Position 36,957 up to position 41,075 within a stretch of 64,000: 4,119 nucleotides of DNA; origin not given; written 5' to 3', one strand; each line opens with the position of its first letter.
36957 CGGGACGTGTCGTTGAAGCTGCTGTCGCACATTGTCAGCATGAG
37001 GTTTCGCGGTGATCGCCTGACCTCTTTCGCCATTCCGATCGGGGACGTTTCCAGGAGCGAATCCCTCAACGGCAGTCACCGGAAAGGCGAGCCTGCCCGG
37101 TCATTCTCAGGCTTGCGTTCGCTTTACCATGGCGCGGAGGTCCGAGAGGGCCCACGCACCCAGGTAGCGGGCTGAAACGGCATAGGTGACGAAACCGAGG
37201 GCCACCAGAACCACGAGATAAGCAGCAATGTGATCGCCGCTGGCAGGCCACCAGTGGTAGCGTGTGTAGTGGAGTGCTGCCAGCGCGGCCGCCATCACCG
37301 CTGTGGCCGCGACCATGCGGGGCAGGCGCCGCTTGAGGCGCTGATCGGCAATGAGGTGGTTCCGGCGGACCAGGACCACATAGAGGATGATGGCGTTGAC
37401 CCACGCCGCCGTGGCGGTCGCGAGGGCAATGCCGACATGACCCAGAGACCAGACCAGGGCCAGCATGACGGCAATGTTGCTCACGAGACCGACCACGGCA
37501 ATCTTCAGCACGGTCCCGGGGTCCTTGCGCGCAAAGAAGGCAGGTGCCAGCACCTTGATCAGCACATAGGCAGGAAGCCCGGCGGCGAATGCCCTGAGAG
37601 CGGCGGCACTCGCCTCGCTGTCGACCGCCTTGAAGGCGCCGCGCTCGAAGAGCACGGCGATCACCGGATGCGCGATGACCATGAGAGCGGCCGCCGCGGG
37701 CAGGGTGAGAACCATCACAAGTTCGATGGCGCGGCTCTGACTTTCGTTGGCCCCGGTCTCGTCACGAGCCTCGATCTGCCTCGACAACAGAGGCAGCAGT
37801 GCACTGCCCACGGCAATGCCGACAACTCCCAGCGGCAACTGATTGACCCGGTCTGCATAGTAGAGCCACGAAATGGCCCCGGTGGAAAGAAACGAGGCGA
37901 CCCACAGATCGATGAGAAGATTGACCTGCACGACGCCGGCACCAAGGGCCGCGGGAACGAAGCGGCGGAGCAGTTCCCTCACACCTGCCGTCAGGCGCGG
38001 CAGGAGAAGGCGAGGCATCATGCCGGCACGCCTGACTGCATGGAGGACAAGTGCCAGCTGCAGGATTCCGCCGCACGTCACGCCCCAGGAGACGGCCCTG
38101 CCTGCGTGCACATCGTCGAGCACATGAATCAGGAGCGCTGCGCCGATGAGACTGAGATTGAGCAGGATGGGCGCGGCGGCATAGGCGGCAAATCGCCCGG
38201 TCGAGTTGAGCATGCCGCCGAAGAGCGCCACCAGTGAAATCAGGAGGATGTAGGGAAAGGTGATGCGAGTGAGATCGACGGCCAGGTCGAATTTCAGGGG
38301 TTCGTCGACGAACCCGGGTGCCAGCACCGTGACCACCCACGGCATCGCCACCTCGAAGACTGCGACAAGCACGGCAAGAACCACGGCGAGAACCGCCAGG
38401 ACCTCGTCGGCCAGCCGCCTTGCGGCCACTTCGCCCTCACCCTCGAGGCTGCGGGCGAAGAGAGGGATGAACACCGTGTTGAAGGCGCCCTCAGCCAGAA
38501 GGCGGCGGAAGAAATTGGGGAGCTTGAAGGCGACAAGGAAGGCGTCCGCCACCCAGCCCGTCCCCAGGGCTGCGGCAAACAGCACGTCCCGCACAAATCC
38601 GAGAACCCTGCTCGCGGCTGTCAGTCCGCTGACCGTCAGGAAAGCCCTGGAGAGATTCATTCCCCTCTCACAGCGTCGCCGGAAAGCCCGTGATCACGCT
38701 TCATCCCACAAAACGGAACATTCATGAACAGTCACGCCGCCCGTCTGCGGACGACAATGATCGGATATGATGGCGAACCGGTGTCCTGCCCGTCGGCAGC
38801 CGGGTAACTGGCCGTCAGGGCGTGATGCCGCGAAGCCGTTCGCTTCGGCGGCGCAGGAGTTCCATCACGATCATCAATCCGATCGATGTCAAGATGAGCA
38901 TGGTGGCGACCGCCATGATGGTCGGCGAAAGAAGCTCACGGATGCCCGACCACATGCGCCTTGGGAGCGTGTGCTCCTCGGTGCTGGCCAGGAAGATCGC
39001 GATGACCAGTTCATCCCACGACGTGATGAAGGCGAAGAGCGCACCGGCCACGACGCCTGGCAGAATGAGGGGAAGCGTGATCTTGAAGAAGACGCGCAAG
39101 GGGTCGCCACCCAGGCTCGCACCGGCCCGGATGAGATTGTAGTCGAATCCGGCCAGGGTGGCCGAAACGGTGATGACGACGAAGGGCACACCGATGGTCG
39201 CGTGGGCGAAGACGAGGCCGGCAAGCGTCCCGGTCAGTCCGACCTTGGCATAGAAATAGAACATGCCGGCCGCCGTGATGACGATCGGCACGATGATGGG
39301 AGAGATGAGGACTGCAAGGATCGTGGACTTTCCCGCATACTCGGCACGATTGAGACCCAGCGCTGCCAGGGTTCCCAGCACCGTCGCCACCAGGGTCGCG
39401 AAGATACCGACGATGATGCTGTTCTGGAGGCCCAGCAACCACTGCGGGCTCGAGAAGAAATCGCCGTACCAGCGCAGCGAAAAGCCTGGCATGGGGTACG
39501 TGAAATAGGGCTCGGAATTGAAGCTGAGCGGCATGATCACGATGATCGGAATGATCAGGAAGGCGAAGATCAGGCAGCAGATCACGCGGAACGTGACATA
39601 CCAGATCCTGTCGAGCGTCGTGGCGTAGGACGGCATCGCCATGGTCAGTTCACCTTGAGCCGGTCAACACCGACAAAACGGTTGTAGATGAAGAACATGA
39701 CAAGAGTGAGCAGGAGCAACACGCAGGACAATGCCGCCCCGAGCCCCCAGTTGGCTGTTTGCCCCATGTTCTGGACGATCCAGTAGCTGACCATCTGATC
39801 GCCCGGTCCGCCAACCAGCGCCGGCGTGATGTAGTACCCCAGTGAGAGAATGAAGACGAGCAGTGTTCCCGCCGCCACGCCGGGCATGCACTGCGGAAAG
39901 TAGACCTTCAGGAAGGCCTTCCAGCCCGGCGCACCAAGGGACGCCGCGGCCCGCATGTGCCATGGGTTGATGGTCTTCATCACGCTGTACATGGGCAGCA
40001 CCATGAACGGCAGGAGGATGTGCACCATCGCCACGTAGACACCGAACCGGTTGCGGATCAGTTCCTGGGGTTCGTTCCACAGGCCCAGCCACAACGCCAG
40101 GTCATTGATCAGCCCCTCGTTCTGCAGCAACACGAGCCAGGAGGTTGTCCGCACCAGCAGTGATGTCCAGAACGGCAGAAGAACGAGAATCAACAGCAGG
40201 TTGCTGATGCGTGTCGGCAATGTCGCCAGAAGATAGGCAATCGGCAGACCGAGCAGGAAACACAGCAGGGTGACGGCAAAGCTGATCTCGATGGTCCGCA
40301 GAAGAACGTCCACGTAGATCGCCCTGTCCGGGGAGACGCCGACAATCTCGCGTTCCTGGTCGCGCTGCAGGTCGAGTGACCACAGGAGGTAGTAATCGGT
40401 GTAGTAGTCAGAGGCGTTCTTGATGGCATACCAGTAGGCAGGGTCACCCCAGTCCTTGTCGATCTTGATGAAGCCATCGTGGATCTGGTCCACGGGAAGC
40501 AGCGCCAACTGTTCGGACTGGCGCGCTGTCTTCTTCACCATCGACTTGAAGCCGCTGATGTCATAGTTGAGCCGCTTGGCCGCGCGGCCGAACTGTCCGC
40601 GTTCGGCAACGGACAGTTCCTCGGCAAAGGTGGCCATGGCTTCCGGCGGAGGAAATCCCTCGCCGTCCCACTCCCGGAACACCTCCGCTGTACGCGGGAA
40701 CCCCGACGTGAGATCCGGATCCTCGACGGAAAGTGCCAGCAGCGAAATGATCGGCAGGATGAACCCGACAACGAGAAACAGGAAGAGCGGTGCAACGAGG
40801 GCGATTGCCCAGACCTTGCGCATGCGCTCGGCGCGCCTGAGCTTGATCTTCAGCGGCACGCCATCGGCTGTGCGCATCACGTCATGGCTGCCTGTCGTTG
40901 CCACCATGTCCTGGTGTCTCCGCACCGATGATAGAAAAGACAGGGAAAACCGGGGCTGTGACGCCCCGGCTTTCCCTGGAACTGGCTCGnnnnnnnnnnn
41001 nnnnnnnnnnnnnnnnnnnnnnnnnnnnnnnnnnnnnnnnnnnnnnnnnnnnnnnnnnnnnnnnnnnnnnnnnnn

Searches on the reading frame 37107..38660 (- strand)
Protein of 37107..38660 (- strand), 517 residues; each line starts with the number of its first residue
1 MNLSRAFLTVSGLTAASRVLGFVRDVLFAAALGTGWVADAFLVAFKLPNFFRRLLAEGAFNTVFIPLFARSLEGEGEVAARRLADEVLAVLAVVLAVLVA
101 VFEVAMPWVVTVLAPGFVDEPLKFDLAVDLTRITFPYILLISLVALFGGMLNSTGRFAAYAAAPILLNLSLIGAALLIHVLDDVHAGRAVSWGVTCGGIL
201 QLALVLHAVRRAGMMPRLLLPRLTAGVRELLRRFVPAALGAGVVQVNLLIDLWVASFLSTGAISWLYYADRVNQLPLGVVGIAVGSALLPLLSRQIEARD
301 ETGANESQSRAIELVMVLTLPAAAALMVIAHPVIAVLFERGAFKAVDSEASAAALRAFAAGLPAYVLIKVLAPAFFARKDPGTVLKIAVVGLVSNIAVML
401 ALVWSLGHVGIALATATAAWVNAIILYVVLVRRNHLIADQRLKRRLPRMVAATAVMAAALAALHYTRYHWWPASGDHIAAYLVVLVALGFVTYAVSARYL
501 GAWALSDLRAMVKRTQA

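Call 7: search_protein_families(library=pfam, proteins=[window:37107-38660:-], max_evalue=0.001)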
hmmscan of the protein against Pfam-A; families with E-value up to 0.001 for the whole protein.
window:37107-38660:- (517 aa): 3 families
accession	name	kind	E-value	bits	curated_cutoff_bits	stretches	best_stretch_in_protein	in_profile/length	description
PF03023.19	MurJ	-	9.9e-124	413.8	27.4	1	28-465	1-434/451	Lipid II flippase MurJ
PF01554.23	MatE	-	2.6e-08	34.2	24.9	1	243-398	8-158/161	MatE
PF13440.11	Polysacc_synt_3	-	7.2e-07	29.2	23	1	246-338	194-284/293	Polysaccharide biosynthesis protein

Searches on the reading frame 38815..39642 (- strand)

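Call 63: search_protein_families(library=pfam, proteins=[window:38815-39642:-], max_evalue=0.001)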
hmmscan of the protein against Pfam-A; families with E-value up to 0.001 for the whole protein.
window:38815-39642:- (275 aa): 1 family
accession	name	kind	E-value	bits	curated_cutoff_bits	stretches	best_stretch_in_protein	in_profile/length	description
PF00528.27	BPD_transp_1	-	1.7e-13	51.1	26.4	1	87-269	2-180/184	Binding-protein-dependent transport system inner membrane component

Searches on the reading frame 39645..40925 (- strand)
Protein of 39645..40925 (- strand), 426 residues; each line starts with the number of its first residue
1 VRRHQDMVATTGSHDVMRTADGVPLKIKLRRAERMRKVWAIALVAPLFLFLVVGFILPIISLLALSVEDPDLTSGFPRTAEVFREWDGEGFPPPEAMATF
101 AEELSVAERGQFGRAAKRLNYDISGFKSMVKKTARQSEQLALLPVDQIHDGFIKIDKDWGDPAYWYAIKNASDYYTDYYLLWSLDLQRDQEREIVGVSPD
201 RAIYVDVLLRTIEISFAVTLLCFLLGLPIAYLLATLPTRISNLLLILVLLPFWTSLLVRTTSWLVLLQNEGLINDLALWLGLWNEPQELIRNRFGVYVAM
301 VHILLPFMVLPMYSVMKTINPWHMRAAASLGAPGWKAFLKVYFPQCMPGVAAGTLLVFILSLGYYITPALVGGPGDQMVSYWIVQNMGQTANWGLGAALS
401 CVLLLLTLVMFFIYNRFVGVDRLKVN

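Call 63: search_protein_families(library=pfam, proteins=[window:39645-40925:-], max_evalue=0.001)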
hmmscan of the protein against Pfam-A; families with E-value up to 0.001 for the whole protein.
window:39645-40925:- (426 aa): 1 family
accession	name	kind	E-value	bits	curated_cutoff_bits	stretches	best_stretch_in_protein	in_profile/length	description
PF00528.27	BPD_transp_1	-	3.5e-13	50.1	26.4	1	226-417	1-178/184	Binding-protein-dependent transport system inner membrane component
